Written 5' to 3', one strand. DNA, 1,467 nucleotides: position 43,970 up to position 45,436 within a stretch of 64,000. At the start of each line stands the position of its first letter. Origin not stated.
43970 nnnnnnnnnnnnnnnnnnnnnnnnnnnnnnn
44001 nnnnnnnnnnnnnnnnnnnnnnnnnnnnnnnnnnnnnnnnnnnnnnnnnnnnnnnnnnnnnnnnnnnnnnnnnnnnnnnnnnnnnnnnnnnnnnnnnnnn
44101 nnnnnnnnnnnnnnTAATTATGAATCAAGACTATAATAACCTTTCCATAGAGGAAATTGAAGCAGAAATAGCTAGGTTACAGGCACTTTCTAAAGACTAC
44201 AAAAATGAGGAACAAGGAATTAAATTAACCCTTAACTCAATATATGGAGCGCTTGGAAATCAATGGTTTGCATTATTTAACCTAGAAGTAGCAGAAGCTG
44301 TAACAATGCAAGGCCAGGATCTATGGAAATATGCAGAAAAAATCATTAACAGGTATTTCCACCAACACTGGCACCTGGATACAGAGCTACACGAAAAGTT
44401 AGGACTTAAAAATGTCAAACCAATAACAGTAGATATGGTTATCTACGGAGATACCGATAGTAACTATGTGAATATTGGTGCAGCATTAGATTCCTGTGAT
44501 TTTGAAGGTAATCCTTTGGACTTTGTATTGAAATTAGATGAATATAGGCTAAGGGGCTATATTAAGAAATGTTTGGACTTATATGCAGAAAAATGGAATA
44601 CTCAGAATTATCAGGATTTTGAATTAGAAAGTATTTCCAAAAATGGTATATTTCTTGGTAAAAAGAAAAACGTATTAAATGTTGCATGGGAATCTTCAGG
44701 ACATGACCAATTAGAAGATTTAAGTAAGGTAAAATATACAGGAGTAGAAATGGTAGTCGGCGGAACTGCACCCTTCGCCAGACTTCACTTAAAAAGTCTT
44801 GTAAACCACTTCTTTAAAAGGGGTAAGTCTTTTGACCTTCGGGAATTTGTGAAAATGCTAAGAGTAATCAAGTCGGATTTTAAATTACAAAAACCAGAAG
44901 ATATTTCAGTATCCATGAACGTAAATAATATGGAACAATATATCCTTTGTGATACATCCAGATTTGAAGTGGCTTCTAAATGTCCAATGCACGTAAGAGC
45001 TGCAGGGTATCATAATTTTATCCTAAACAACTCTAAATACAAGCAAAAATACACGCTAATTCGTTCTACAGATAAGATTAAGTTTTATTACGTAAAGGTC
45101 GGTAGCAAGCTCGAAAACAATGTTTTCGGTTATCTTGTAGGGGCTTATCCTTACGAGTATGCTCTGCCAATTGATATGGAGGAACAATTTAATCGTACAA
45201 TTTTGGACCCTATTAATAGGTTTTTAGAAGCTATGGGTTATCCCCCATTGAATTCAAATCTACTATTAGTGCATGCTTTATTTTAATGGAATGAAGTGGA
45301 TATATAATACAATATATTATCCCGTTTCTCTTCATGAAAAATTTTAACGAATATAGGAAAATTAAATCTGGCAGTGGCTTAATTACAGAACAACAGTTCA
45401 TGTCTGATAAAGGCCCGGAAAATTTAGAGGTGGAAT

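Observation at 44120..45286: C-terminal polymerase fragment (motifs B and C) expressed from its own start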

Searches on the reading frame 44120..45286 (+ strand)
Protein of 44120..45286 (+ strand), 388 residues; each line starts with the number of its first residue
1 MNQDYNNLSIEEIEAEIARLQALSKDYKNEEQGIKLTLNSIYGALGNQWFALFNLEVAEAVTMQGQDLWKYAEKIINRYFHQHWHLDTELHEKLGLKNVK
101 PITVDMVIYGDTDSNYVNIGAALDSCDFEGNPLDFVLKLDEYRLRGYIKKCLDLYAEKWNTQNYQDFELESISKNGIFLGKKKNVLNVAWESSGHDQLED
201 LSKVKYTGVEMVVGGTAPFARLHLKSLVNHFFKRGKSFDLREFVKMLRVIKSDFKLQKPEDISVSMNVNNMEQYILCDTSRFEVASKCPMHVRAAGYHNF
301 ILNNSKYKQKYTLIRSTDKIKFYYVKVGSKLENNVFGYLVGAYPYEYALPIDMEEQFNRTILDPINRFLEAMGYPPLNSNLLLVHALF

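Call 5: search_protein_families(library=pfam, proteins=[window:44120-45286:+], max_evalue=0.01)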
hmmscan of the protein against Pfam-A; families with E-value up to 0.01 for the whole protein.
window:44120-45286:+ (388 aa): 1 family
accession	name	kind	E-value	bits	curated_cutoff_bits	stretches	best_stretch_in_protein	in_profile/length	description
PF00136.26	DNA_pol_B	-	7.2e-16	58.4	23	1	27-120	150-237/453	DNA polymerase family B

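Call 6: search_solved_structures(query=window:44120-45286:+, max_evalue=0.01, show_alignments=2)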
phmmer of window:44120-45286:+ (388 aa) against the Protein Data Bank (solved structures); distinct sequences matched with E-value up to 0.01: 31.
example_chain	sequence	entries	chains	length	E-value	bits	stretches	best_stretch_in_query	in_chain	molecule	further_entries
3kd1_E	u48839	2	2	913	5.5e-15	58.3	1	12-299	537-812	DNA polymerase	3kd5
3cq8_A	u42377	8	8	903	4.5e-14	55.3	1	30-299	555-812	DNA polymerase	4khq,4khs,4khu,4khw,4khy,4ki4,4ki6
2dtu_A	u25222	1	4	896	5e-14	55.2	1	30-299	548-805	DNA polymerase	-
4j2d_A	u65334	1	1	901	5.1e-14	55.2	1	30-299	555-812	DNA polymerase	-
4j2e_A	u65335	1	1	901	5.1e-14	55.2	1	30-299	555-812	DNA polymerase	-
3sq1_A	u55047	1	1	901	5.1e-14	55.1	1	30-299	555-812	DNA polymerase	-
1clq_A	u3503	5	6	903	5.1e-14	55.1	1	30-299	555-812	PROTEIN (DNA POLYMERASE) | DNA POLYMERASE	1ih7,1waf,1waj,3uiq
3sq2_A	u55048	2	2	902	5.1e-14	55.1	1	30-299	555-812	DNA polymerase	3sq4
1ig9_A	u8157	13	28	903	5.1e-14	55.1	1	30-299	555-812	DNA POLYMERASE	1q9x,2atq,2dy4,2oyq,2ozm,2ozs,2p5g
4j2a_A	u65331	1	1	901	5.2e-14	55.1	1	30-299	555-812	DNA polymerase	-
7f4y_A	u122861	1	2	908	5.2e-14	55.1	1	30-299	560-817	DNA polymerase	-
4j2b_A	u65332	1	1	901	5.2e-14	55.1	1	30-299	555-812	DNA polymerase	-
3l8b_A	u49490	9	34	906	5.3e-14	55.1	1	30-299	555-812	DNA polymerase | DNA-directed DNA polymerase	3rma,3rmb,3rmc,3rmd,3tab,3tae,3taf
1q9y_A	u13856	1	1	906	5.3e-14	55.1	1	30-299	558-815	DNA POLYMERASE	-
4i9l_A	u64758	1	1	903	1.2e-13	54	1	30-299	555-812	DNA polymerase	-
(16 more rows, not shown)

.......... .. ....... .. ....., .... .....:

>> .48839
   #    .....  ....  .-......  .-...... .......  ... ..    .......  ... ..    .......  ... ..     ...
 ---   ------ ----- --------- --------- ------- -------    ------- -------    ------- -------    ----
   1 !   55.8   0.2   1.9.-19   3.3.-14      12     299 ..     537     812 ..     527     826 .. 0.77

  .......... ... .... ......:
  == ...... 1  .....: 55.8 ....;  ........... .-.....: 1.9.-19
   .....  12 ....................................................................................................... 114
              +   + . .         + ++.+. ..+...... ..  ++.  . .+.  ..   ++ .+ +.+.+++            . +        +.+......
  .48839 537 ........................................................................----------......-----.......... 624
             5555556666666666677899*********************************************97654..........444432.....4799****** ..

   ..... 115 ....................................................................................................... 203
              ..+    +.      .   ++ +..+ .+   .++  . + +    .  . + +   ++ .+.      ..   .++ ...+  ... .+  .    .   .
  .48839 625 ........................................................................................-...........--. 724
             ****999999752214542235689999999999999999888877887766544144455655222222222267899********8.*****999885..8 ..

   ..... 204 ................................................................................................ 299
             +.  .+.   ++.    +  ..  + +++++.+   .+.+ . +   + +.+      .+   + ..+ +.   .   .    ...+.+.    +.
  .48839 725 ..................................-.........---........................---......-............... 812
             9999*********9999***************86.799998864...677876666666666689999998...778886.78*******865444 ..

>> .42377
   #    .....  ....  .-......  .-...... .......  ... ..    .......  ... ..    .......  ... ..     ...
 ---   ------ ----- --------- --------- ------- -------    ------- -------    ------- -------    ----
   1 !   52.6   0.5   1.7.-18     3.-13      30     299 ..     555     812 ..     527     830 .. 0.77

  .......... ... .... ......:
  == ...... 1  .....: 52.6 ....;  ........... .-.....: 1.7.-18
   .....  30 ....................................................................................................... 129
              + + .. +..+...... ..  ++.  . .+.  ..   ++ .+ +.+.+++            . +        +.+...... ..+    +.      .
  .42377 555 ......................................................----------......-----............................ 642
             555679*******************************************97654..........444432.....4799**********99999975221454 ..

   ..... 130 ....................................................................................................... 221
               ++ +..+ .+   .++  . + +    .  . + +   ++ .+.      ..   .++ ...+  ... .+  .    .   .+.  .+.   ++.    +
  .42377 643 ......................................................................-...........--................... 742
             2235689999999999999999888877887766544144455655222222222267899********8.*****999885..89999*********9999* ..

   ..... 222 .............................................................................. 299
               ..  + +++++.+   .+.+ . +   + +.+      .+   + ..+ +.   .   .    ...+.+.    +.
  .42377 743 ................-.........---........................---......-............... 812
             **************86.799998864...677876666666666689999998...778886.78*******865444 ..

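Call 8: search_dna_similar(query=window:44120-45286:+, collection=phages, mode=protein, max_rows=40)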
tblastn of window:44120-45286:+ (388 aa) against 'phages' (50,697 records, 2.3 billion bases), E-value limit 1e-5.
Records with a match: 1939; places in all: 1957; records where one place covers at least 80% of the query: 1617.
Best place of each record, by identity: <60% 1939.
By first word of the organism name: Synechococcus 377; Klebsiella 325; Escherichia 295; Salmonella 184; Vibrio 133; Aeromonas 84; Acinetobacter 69; Cyanophage 61; Enterobacter 59; Shigella 27; and 54 more.
By host as written in the record: - 383; Klebsiella pneumoniae 112; Escherichia coli 111; Synechococcus 107; Synechococcus sp. 38; Aeromonas salmonicida 32; Salmonella enterica 29; Synechococcus sp. WH7803 28; and 442 more.
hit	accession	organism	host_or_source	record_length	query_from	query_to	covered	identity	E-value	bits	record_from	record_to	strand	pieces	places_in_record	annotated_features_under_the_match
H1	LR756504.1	uncultured phage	metagenomic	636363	10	388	98%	39.1%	7e-81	275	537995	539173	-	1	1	record has no annotation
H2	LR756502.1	uncultured phage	metagenomic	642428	26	388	92%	37.7%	7e-39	243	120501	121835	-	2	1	record has no annotation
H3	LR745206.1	uncultured phage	metagenomic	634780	1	388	99%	35.0%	9e-41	249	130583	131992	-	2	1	record has no annotation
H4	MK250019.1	Prevotella phage Lak-A2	Prevotella sp.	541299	4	388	98%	35.2%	8e-35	218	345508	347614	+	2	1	record has no annotation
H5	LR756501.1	uncultured phage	metagenomic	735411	10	388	98%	34.0%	3e-45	235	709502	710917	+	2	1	record has no annotation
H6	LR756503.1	uncultured phage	metagenomic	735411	10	388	98%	34.0%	3e-45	235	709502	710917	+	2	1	record has no annotation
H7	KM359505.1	Prochlorococcus phage P-TIM68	Prochlorococcus sp. MIT9515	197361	3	374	96%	32.2%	2e-35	144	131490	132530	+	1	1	putative DNA polymerase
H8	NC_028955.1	Prochlorococcus phage P-TIM68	Prochlorococcus sp. MIT9515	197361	3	374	96%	32.2%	2e-35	144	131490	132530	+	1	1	DNA polymerase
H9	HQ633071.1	Synechococcus phage S-SKS1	Synechococcus sp. WH7803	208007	3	388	99%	30.7%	9e-34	139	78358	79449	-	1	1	DNA polymerase | UvsX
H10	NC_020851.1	Synechococcus phage S-SKS1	Synechococcus sp. WH7803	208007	3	388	99%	30.7%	9e-34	139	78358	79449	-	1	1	DNA polymerase | UvsX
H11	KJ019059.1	Synechococcus phage ACG-2014f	-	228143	2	374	96%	31.7%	1e-36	147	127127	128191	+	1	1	DNA polymerase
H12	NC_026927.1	Synechococcus phage ACG-2014f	-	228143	2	374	96%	31.7%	1e-36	147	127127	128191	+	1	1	DNA polymerase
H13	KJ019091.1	Synechococcus phage ACG-2014f_Syn7803US26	-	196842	2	374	96%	31.7%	2e-36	147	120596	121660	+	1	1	DNA polymerase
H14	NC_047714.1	Synechococcus phage ACG-2014f_Syn7803US26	-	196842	2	374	96%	31.7%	2e-36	147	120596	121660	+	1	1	DNA polymerase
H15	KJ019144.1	Synechococcus phage ACG-2014f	-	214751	2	374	96%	31.7%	2e-36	147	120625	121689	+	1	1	DNA polymerase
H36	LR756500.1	uncultured phage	metagenomic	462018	113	388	71%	42.8%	5e-63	224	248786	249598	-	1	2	record has no annotation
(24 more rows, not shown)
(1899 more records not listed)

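Call 13: search_protein_families(library=phrogs, proteins=[window:44120-45286:+], max_evalue=0.01)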
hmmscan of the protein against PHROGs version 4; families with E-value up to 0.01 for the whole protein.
window:44120-45286:+ (388 aa): 5 families
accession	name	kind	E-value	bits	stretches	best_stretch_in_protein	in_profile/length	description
phrog_1918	-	DNA, RNA and nucleotide metabolism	6.7e-65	220.6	1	2-374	10-368/382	DNA polymerase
phrog_262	-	DNA, RNA and nucleotide metabolism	2.4e-58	199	1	10-374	492-839/856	DNA polymerase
phrog_27191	-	DNA, RNA and nucleotide metabolism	1.3e-10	42.3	1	5-83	17-95/230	DNA polymerase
phrog_1252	-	DNA, RNA and nucleotide metabolism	2.1e-05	24.2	1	21-66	391-435/663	DNA polymerase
phrog_1907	-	DNA, RNA and nucleotide metabolism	0.0041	16.8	0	25-47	412-434/629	DNA polymerase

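Call 23: find_homologous_proteins(query=window:44120-45286:+, max_evalue=1e-10)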
Query window:44120-45286:+ (388 aa): 564 proteins with E <= 1e-10 among 3604 candidates; the best 120 are listed.
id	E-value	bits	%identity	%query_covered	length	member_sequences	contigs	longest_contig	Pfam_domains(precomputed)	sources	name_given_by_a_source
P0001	7.8e-262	886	100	100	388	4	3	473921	PF00136.27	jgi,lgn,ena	-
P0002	6.1e-219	745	83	99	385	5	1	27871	PF00136.27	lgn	-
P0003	2.5e-203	693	77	100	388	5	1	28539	PF00136.27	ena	-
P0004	3.7e-188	643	71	99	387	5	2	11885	PF00136.27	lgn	-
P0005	3.1e-182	624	70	95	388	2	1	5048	PF00136.27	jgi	-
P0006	1.6e-181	621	69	99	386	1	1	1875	PF00136.27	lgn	-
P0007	7.8e-180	616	68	99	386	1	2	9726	PF00136.27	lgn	-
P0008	1.8e-179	615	69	99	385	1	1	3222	PF00136.27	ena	-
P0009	2.0e-179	614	69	99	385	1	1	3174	PF00136.27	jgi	-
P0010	6.8e-179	613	68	99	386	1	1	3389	PF00136.27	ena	-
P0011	7.6e-179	613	69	99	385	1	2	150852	PF00136.27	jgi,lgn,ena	jgi:DNA polymerase elongation subunit (family B)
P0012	7.7e-179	613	66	99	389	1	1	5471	PF00136.27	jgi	-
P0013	8.1e-179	612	66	100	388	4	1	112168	PF00136.27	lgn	-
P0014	8.5e-179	612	67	99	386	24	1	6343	PF00136.27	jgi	jgi:DNA polymerase elongation subunit (family B)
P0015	9.0e-179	612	68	99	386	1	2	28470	PF00136.27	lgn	-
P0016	9.9e-179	612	66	99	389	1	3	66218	PF00136.27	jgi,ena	jgi:DNA polymerase elongation subunit (family B)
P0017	1.1e-178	612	67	99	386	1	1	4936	PF00136.27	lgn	-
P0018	3.1e-177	607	68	99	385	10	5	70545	PF00136.27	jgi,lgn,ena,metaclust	jgi:DNA polymerase elongation subunit (family B)|metaclust:\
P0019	3.2e-177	607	68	99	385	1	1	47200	PF00136.27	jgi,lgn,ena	jgi:DNA polymerase elongation subunit (family B)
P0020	3.5e-177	607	68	99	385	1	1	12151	PF00136.27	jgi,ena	jgi:DNA polymerase elongation subunit (family B)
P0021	3.6e-177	607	68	99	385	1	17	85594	PF00136.27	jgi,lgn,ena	jgi:DNA polymerase elongation subunit (family B)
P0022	4.2e-177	607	68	99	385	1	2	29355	PF00136.27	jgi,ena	jgi:DNA polymerase elongation subunit (family B)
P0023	7.3e-177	606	65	100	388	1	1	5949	PF00136.27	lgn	-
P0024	7.7e-177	606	67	99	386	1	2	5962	PF00136.27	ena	-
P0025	8.2e-177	606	68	99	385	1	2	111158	PF00136.27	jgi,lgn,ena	jgi:DNA polymerase elongation subunit (family B)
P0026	1.1e-176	605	68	99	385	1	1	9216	PF00136.27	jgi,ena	-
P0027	1.9e-176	605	67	99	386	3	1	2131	PF00136.27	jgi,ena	jgi:DNA polymerase elongation subunit (family B)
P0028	2.1e-176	605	68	99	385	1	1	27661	PF00136.27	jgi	-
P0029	2.5e-176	604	68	99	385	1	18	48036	PF00136.27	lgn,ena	-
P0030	2.6e-176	604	67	99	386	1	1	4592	PF00136.27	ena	-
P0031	2.8e-176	604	67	99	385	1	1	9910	PF00136.27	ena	-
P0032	4.5e-176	603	68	99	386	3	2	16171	PF00136.27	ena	-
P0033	5.1e-176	603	65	99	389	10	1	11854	PF00136.27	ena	-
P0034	5.3e-176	603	67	99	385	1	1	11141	PF00136.27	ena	-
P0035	5.6e-176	603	68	99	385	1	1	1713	PF00136.27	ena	-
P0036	7.2e-176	603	67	99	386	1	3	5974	PF00136.27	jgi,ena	jgi:DNA polymerase elongation subunit (family B)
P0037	7.8e-176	603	67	99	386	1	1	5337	PF00136.27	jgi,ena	jgi:DNA polymerase elongation subunit (family B)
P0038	8.1e-176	603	67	99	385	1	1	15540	PF00136.27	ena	-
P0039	1.7e-175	602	67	99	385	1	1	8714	PF00136.27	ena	-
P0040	2.2e-175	601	67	99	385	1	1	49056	PF00136.27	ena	-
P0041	2.9e-175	601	68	99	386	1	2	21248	PF00136.27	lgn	-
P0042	3.1e-175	601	66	100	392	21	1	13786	PF00136.27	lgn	-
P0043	8.7e-175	599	67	99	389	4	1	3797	PF00136.27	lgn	-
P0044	1.6e-174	598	66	99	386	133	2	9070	PF00136.27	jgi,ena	jgi:DNA polymerase elongation subunit (family B)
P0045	4.4e-174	597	65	99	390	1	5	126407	PF00136.27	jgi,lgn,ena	jgi:DNA polymerase elongation subunit (family B)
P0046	5.6e-174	597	65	99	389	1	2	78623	PF00136.27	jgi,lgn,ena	-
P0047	7.1e-174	596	64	99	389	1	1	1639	PF00136.27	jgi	jgi:DNA polymerase elongation subunit (family B)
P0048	7.2e-174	596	66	99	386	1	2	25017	PF00136.27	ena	-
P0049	8.8e-174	596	67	99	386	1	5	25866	PF00136.27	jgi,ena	jgi:DNA polymerase elongation subunit (family B)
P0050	1.6e-173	595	67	99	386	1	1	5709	PF00136.27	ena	-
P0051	1.7e-173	595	67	99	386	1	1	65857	PF00136.27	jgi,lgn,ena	jgi:DNA polymerase elongation subunit (family B)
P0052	1.8e-173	595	66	100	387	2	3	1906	PF00136.27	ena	-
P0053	2.2e-173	595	66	99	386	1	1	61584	PF00136.27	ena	-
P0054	3.2e-173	594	66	99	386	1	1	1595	PF00136.27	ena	-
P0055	3.8e-173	594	64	99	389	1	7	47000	PF00136.27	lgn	-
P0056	5.3e-173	593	65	99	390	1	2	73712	PF00136.27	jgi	jgi:DNA polymerase elongation subunit (family B)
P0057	5.7e-173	593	64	99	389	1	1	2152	PF00136.27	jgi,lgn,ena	jgi:DNA polymerase elongation subunit (family B)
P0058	1.1e-172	592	65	99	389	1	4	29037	PF00136.27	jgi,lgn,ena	jgi:DNA polymerase elongation subunit (family B)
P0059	1.4e-172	592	64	99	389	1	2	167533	PF00136.27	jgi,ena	jgi:DNA polymerase elongation subunit (family B)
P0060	1.4e-172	592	64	99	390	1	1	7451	PF00136.27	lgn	-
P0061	2.3e-172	591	67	100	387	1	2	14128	PF00136.27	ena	-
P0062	2.8e-172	591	65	99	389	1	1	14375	PF00136.27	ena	-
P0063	3.1e-172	591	65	99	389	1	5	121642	PF00136.27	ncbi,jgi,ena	jgi:hypothetical protein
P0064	4.9e-172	590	65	99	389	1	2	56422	PF00136.27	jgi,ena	-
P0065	8.6e-172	589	64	99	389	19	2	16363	PF00136.27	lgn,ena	-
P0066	1.2e-171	589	63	99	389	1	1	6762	PF00136.27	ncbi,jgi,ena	-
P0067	1.7e-171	588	65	100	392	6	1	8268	PF00136.27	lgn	-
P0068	1.9e-171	588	66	99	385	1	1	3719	PF00136.27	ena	-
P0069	2.6e-171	588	64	99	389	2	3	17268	PF00136.27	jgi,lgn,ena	-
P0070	3.3e-171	587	64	99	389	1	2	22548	PF00136.27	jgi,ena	jgi:DNA polymerase elongation subunit (family B)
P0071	3.4e-171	587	64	99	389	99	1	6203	PF00136.27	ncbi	-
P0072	5.3e-171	587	66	95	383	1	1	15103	PF00136.27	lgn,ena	-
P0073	5.5e-171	587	65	99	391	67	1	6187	PF00136.27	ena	-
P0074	5.8e-171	587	64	99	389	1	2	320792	PF00136.27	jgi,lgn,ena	-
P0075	6.3e-171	586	65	99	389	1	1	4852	PF00136.27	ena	-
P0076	1.6e-170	585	64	99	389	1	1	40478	PF00136.27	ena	-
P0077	2.3e-170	585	64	99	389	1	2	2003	PF00136.27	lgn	-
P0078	2.3e-170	585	65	99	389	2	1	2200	PF00136.27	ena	-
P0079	2.6e-170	584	65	99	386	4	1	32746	PF00136.27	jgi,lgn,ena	jgi:DNA polymerase elongation subunit (family B)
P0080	3.4e-170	584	65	95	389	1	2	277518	PF00136.27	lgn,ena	-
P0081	3.5e-170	584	64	99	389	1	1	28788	PF00136.27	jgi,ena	jgi:DNA polymerase elongation subunit (family B)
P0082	4.5e-170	584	65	95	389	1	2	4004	PF00136.27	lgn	-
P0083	4.9e-170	584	64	99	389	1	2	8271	PF00136.27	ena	-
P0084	5.7e-170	583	64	99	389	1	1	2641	PF00136.27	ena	-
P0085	9.6e-170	583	65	98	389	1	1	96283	PF00136.27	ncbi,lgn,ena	-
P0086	1.1e-169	582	64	99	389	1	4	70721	PF00136.27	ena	-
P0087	1.2e-169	582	63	99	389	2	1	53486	PF00136.27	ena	-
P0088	1.3e-169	582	64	99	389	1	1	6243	PF00136.27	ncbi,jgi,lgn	jgi:DNA polymerase elongation subunit (family B)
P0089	5.8e-169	580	64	99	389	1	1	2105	PF00136.27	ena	-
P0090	5.9e-169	580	64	99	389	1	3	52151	PF00136.27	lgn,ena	-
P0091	3.5e-168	577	63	99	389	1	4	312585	PF00136.27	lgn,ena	-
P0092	4.1e-168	577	64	95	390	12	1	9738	PF00136.27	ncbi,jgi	jgi:DNA polymerase elongation subunit (family B)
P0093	4.3e-168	577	63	99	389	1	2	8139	PF00136.27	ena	-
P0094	4.7e-168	577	64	99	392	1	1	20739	PF00136.27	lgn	-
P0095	5.4e-168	577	65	95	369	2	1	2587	PF00136.27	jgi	jgi:DNA polymerase elongation subunit (family B)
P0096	7.3e-168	576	63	99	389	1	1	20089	PF00136.27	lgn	-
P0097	2.5e-167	575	63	99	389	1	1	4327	PF00136.27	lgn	-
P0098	2.7e-167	575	63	99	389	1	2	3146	PF00136.27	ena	-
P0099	3.4e-167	574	63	99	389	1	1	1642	PF00136.27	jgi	-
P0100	4.3e-167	574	65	95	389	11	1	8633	PF00136.27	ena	-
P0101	3.1e-166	571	62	99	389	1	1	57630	PF00136.27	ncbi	-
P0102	3.2e-166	571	64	95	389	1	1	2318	PF00136.27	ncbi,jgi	jgi:DNA polymerase elongation subunit (family B)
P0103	5.7e-166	570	64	95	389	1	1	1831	PF00136.27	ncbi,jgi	jgi:DNA polymerase elongation subunit (family B)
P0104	9.0e-166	570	61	99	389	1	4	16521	PF00136.27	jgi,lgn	-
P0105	1.2e-165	569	61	99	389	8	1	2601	PF00136.27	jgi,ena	-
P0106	1.8e-165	569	61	99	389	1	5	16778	PF00136.27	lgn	-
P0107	2.7e-165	568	61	99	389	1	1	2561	PF00136.27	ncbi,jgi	jgi:DNA polymerase elongation subunit (family B)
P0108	1.2e-163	563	63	98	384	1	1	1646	PF00136.27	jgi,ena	-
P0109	3.1e-156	538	62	95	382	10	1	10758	PF00136.27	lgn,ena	-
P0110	3.4e-156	538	60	99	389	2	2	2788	PF00136.27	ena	-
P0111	1.7e-155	536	60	97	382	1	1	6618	PF00136.27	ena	-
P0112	2.0e-154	532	59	97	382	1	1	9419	PF00136.27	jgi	jgi:DNA polymerase elongation subunit (family B)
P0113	2.1e-154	532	62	99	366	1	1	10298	PF00136.27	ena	-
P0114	7.1e-154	530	61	97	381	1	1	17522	PF00136.27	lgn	-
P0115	3.9e-153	528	61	97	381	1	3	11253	PF00136.27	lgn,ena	-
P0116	1.3e-152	526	60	97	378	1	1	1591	PF00136.27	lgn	-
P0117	1.4e-152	526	60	97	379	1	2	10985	PF00136.27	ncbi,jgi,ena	jgi:DNA polymerase elongation subunit (family B)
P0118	1.8e-152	526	60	97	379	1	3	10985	PF00136.27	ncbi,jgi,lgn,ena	jgi:DNA polymerase elongation subunit (family B)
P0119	3.1e-152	525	60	96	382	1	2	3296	PF00136.27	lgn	-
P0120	5.0e-152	524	60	97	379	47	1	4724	PF00136.27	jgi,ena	-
